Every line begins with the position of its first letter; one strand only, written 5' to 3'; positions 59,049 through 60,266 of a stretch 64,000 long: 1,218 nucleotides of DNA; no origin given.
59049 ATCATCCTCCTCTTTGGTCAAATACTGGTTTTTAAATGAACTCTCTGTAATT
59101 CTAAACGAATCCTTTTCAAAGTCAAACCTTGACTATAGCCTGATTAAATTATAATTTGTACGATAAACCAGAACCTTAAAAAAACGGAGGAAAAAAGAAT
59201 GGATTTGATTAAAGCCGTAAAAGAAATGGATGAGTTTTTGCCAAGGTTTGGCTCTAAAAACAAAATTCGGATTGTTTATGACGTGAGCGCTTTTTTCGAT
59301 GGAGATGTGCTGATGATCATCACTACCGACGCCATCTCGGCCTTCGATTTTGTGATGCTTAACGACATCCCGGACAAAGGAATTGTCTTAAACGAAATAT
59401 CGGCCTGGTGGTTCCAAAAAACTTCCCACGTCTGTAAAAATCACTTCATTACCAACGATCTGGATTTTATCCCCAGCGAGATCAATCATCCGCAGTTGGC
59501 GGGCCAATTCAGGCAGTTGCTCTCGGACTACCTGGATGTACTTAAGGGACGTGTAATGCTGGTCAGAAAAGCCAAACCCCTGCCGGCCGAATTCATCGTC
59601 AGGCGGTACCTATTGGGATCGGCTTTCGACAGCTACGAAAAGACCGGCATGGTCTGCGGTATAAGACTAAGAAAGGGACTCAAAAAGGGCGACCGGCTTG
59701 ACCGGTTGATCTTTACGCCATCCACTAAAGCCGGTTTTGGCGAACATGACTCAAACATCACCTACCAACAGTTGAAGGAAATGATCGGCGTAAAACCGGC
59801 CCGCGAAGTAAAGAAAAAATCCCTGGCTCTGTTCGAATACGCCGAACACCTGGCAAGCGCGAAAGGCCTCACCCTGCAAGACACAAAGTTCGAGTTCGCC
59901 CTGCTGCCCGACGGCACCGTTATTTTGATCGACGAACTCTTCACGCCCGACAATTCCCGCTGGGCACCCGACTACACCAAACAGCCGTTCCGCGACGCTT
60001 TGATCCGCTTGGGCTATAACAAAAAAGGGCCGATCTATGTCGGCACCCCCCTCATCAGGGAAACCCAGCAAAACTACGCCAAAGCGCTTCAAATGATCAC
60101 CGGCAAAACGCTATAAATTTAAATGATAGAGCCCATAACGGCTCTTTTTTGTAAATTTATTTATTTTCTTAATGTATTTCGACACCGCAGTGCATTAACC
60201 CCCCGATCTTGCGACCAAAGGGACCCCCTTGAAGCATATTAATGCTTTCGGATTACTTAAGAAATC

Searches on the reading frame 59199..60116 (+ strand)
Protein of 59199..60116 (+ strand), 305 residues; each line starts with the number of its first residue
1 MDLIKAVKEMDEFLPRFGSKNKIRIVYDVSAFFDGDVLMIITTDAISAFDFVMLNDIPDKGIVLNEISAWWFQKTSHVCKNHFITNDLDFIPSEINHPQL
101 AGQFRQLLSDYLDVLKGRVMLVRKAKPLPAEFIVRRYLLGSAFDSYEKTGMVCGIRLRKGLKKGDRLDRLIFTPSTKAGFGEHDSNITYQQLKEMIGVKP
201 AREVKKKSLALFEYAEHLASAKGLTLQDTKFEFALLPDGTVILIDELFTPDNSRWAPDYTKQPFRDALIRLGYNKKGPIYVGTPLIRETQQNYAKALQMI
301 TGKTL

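Call 11: search_protein_families(library=pfam, proteins=[window:59199-60116:+])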
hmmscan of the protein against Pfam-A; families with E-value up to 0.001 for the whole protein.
window:59199-60116:+ (305 aa): 1 family
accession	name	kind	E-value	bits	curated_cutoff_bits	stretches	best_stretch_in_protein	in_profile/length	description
PF01259.24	SAICAR_synt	-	2.4e-51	175.2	20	1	22-267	6-218/233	SAICAR synthetase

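Call 14: find_encoding_contigs(protein=window:59199-60116:+, flank=10000, max_places=10)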
Protein window:59199-60116:+ (305 aa): 18 contigs read that carry it; 5 places shown.
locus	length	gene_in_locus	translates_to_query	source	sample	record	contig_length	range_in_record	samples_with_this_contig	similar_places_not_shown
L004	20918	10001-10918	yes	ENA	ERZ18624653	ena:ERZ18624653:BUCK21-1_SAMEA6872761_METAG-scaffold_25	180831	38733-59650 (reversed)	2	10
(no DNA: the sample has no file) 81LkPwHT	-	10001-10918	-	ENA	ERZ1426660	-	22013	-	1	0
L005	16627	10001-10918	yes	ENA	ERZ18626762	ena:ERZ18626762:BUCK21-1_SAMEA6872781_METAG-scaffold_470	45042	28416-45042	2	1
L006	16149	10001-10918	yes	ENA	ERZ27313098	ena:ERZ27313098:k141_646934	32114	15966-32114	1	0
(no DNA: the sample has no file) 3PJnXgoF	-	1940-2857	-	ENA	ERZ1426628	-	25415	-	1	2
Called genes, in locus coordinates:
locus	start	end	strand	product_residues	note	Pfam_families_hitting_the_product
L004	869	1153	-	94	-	-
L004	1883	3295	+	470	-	PF00206:Lyase_1, PF08328:ASL_C, PF10397:ADSL_C (faint)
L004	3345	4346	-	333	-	PF02618:YceG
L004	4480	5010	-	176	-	PF13328:HD_4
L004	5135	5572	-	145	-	-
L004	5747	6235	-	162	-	-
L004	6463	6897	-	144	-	-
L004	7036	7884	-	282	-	PF05822:UMPH-1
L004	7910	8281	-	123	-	-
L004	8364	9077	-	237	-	-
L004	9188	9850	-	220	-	-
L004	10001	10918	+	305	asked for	PF01259:SAICAR_synt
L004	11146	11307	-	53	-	-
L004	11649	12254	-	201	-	PF03575:Peptidase_S51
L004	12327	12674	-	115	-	-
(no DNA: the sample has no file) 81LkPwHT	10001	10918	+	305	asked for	PF01259:SAICAR_synt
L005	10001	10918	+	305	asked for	PF01259:SAICAR_synt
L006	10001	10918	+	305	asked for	PF01259:SAICAR_synt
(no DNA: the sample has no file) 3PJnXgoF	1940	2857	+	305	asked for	PF01259:SAICAR_synt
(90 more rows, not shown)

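Call 49: find_homologous_proteins(query=window:59199-60116:+, max_evalue=1e-60)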
Query window:59199-60116:+ (305 aa): 25 proteins with E <= 1e-60 among 8000 candidates.
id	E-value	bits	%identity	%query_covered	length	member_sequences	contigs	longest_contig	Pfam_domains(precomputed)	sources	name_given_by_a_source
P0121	3.3e-202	688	100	100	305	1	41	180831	PF01259.25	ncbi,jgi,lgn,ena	-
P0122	7.7e-183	625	90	100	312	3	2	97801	PF01259.25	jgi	jgi:phosphoribosylaminoimidazole-succinocarboxamide synthase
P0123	5.2e-143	494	74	100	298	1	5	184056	PF01259.25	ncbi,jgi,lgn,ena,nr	ncbi:MAG TPA: phosphoribosylaminoimidazolesuccinocarboxamide synthase [Candidatus Paceibacterota bac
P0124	1.6e-141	489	73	100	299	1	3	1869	PF01259.25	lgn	-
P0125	2.1e-139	482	69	100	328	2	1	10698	PF01259.25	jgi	jgi:phosphoribosylaminoimidazole-succinocarboxamide synthase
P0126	3.4e-137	475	71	100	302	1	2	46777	PF01259.25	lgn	-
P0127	4.4e-121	422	65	100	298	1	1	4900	PF01259.25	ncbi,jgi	-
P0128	2.0e-119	416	63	100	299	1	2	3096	PF01259.25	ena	-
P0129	1.7e-117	410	66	96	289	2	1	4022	PF01259.25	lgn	-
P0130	3.2e-116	406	64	96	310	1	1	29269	PF01259.25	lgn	-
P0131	1.7e-82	295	71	61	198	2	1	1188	PF01259.25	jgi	jgi:phosphoribosylaminoimidazole-succinocarboxamide synthase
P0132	9.1e-82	293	69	66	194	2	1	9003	PF01259.25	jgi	jgi:phosphoribosylaminoimidazole-succinocarboxamide synthase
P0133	3.6e-75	271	44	98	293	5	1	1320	PF01259.25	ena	-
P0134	9.2e-74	266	48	99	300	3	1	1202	PF01259.25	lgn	-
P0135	4.3e-73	264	44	95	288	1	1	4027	PF01259.25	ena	-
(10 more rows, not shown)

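Call 50: find_encoding_contigs(protein=P0122, flank=6000, max_places=2)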
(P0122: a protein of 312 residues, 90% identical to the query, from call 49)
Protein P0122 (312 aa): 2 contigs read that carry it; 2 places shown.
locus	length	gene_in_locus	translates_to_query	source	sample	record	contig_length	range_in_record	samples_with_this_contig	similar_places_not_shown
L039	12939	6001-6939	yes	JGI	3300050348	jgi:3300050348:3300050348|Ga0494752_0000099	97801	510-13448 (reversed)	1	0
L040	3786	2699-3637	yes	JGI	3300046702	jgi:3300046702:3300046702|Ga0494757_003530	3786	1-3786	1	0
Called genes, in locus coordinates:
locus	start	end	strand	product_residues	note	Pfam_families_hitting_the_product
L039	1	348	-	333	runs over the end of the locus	PF02618:YceG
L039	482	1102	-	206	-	PF13328:HD_4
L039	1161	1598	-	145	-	-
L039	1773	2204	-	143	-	-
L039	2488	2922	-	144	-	-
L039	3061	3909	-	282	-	PF05822:UMPH-1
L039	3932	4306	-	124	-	-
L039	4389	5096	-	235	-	-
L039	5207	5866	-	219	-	-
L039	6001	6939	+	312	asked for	PF01259:SAICAR_synt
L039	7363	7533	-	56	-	-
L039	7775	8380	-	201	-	PF03575:Peptidase_S51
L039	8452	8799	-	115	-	-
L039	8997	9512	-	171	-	PF01661:Macro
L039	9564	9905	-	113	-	-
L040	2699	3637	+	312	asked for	PF01259:SAICAR_synt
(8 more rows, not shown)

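Call 51: find_encoding_contigs(protein=P0123, flank=6000, max_places=2)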
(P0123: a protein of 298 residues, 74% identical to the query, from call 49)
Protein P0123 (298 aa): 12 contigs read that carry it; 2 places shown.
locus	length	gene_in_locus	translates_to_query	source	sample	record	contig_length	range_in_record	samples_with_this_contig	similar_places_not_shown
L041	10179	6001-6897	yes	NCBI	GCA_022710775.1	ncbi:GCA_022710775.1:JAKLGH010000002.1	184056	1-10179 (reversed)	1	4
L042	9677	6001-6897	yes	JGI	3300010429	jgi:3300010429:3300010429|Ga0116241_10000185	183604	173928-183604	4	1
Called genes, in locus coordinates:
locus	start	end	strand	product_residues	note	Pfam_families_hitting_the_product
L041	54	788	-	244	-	-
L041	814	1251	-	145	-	-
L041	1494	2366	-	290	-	PF12705:PDDEXK_1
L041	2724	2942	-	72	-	-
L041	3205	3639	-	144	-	-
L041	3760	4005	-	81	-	PF05822:UMPH-1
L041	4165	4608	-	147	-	PF05822:UMPH-1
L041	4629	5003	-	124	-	PF13181:TPR_8 (faint)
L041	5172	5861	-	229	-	-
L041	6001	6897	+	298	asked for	PF01259:SAICAR_synt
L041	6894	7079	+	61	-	-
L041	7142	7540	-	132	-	-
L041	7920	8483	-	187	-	-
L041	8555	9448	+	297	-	PF13384:HTH_23 (weak), PF13518:HTH_28 (weak), PF00665:rve, PF13683:rve_3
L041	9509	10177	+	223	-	?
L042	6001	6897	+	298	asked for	PF01259:SAICAR_synt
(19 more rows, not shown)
